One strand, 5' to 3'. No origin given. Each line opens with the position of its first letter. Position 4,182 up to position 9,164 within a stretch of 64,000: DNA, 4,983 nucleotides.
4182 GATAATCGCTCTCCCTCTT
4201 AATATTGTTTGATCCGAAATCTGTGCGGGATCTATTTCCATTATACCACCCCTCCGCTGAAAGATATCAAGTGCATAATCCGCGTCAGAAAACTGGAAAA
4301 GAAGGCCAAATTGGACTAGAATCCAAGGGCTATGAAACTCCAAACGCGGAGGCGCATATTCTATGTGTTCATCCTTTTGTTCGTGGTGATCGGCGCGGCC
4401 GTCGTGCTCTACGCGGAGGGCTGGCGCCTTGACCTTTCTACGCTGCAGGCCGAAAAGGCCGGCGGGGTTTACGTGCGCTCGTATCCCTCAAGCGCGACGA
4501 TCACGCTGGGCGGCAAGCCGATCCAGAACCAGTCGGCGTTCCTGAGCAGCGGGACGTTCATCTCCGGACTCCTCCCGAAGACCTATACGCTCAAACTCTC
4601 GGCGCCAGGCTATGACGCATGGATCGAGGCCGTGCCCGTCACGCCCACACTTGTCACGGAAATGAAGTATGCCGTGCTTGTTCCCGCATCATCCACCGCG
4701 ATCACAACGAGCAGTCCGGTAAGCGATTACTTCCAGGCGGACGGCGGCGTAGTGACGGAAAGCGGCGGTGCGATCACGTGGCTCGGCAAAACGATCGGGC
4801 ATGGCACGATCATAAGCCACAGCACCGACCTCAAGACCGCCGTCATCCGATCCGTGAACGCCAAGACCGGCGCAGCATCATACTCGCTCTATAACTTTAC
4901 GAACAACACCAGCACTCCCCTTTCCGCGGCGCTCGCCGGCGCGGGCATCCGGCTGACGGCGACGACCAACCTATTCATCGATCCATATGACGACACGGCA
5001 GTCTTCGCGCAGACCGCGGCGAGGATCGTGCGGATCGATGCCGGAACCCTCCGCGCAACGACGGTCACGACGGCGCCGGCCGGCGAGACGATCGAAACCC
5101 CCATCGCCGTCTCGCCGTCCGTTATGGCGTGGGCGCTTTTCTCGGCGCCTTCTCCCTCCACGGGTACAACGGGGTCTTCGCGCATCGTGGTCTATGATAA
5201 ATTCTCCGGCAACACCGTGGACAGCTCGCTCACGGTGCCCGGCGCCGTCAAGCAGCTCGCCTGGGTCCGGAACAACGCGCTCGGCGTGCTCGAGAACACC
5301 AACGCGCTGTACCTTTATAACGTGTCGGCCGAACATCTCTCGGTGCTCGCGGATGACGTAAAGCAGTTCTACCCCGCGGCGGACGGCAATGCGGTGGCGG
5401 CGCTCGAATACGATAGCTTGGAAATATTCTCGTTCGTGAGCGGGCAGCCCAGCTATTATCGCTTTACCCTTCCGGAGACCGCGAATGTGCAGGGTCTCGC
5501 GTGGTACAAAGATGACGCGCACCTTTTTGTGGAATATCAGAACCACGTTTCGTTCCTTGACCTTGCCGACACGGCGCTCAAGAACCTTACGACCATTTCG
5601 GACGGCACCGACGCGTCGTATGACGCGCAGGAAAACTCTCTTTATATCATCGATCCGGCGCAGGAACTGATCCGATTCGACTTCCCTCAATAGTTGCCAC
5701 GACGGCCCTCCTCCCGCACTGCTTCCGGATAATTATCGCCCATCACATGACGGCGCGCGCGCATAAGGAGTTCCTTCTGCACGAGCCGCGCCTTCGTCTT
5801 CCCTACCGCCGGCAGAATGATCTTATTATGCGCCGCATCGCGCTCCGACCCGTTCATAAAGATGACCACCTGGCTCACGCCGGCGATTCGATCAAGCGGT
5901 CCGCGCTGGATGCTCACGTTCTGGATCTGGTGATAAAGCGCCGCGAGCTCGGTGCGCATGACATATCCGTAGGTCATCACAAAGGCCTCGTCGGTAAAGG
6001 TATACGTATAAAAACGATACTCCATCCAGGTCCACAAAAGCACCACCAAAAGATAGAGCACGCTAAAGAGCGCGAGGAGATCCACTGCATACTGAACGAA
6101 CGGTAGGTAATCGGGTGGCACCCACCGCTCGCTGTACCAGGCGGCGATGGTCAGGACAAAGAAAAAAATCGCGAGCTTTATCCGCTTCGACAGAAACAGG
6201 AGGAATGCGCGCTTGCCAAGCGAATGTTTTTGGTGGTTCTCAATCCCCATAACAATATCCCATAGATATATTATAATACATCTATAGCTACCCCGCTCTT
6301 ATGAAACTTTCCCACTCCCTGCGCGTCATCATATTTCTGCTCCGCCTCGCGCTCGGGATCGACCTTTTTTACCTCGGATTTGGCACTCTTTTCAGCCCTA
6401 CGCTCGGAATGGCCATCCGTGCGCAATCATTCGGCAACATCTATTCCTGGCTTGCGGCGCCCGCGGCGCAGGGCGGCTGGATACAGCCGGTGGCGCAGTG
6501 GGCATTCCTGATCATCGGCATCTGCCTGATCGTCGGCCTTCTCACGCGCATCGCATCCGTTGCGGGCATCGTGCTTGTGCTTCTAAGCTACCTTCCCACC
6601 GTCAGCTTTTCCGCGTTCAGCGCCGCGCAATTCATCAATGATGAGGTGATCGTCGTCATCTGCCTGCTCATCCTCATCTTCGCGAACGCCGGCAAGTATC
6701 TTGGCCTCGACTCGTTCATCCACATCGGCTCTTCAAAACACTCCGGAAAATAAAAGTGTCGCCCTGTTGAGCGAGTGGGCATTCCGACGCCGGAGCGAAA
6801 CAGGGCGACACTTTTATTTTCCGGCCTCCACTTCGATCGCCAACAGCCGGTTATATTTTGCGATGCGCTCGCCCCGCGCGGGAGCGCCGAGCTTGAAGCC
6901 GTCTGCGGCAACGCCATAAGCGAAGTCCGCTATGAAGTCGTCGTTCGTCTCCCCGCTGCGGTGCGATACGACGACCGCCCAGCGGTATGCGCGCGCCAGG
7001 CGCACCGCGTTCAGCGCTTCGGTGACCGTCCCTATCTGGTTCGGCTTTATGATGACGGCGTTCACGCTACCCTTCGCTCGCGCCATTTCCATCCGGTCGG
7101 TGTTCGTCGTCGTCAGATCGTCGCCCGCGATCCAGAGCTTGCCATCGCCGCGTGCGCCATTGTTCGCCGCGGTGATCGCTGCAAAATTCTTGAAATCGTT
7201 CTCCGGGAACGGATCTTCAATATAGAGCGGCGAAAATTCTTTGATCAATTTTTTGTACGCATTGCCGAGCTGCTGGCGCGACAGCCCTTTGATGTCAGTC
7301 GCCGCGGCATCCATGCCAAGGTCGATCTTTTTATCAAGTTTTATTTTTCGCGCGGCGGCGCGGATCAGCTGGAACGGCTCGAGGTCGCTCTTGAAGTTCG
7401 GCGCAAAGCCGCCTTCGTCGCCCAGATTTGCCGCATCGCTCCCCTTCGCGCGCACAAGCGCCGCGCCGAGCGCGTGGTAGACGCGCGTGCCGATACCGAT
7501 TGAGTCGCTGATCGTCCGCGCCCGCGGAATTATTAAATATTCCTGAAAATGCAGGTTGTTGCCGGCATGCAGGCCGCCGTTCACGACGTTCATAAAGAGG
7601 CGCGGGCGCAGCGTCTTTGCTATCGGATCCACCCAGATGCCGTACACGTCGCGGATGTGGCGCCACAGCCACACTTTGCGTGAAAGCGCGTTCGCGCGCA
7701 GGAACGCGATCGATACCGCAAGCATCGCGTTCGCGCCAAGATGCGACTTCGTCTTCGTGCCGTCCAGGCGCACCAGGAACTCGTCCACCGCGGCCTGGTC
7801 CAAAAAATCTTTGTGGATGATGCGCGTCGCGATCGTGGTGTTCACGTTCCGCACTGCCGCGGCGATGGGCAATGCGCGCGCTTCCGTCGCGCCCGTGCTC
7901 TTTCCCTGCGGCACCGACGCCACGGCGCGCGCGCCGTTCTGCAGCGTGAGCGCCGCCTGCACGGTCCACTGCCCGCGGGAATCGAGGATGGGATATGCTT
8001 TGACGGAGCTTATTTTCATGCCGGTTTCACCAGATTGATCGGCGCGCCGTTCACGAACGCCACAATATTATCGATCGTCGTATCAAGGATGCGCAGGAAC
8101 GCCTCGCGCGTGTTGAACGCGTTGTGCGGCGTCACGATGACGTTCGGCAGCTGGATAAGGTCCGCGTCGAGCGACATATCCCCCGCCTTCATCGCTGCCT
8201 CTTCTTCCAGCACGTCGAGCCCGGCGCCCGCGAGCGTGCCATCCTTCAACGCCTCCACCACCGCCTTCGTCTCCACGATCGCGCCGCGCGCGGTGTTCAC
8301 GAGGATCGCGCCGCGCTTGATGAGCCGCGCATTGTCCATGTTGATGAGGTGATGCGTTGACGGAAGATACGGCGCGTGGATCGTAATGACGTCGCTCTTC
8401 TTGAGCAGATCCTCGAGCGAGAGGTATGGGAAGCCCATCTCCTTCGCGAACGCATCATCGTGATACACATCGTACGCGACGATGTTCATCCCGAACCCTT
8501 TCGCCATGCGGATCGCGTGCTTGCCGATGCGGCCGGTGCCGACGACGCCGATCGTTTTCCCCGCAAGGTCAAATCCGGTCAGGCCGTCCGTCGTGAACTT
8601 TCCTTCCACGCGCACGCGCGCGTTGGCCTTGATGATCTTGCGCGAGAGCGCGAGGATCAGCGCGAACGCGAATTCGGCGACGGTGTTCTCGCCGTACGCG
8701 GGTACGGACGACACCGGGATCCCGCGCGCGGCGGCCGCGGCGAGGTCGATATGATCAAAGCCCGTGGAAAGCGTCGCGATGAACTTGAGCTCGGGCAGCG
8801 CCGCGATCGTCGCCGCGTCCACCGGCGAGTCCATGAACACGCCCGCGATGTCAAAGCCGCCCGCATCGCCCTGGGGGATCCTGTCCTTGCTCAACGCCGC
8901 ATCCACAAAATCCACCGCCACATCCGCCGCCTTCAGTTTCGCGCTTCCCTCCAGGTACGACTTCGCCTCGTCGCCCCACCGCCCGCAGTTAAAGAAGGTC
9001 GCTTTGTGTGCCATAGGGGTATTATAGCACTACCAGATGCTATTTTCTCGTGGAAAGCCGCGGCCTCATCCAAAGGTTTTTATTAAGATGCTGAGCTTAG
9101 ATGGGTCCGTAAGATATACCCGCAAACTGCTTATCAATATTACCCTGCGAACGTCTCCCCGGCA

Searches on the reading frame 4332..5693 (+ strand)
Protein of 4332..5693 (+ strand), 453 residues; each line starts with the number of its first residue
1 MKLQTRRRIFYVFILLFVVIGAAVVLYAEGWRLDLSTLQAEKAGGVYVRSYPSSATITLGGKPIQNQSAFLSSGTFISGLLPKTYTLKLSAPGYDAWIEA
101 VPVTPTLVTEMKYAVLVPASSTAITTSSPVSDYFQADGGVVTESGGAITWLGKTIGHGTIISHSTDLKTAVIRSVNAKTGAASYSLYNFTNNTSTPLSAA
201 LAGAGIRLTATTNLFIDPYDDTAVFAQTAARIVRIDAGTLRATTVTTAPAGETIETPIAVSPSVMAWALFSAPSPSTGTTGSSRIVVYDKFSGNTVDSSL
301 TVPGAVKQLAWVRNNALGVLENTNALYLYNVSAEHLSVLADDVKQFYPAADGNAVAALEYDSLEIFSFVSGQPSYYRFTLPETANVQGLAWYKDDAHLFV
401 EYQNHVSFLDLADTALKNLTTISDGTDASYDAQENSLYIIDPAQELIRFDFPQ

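Call 49: search_protein_families(library=pfam, proteins=[window:4332-5693:+], max_evalue=0.001)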
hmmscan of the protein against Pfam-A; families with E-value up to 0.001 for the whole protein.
window:4332-5693:+ (453 aa): 1 family
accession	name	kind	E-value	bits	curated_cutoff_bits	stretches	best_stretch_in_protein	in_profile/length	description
PF08308.17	PEGA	-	0.00014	22.1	20.8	1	44-112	2-64/71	PEGA domain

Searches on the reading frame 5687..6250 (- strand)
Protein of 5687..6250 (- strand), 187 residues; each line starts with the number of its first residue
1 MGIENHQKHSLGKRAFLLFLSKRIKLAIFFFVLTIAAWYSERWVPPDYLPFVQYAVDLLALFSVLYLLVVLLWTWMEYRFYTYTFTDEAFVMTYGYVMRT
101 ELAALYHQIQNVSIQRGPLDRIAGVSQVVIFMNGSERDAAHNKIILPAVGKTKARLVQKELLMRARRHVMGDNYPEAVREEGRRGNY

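Call 49: search_protein_families(library=pfam, proteins=[window:5687-6250:-], max_evalue=0.001)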
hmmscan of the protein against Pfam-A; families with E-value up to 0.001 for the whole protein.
window:5687-6250:- (187 aa): 1 family
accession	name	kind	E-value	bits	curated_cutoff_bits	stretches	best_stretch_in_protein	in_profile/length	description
PF03703.20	bPH_2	-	7.2e-12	45.8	22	1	78-159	1-76/78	Bacterial PH domain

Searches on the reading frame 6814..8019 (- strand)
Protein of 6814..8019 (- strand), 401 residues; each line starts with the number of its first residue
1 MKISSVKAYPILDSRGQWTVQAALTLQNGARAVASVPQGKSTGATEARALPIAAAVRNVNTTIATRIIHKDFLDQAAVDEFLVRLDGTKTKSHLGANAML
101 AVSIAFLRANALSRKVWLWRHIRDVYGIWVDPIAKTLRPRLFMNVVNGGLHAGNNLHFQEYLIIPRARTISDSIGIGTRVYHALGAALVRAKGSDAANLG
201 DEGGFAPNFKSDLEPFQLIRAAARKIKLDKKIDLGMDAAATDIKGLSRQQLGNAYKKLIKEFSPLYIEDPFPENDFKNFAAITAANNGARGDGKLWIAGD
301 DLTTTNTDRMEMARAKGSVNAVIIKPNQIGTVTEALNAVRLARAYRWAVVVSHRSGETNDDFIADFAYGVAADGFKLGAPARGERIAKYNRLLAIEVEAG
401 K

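Call 49: search_protein_families(library=pfam, proteins=[window:6814-8019:-], max_evalue=0.001)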
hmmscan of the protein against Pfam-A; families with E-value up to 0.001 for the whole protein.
window:6814-8019:- (401 aa): 3 families
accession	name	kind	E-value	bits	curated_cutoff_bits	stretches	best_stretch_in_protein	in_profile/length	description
PF00113.28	Enolase_C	-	8.7e-74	248.9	21.5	2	244-400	131-282/296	Enolase, C-terminal TIM barrel domain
PF03952.21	Enolase_N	-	3.6e-33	115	35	1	3-122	1-131/131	Enolase, N-terminal domain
PF13378.12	MR_MLE_C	-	5.4e-09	36.5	29.4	1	208-352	26-153/219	Enolase C-terminal domain-like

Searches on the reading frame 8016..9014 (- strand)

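Call 49: search_protein_families(library=pfam, proteins=[window:8016-9014:-], max_evalue=0.001)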
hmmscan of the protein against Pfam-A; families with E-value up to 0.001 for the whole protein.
window:8016-9014:- (332 aa): 5 families
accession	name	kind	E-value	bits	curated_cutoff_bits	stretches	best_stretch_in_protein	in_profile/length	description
PF02826.25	2-Hacid_dh_C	-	1.4e-55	187.9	25.1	1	117-299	1-178/178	D-isomer specific 2-hydroxyacid dehydrogenase, NAD binding domain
PF00389.36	2-Hacid_dh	-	6.7e-26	91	24.6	1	27-329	15-133/134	D-isomer specific 2-hydroxyacid dehydrogenase, catalytic domain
PF03446.21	NAD_binding_2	-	6.4e-05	23.5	21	1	154-279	1-130/161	NAD binding domain of 6-phosphogluconate dehydrogenase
PF07991.19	KARI_N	-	0.00029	20.9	20.6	1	150-239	2-92/165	Acetohydroxy acid isomeroreductase, NADPH-binding domain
PF00670.27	AdoHcyase_NAD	-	0.00057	20.5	27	1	148-241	19-109/162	S-adenosyl-L-homocysteine hydrolase, NAD binding domain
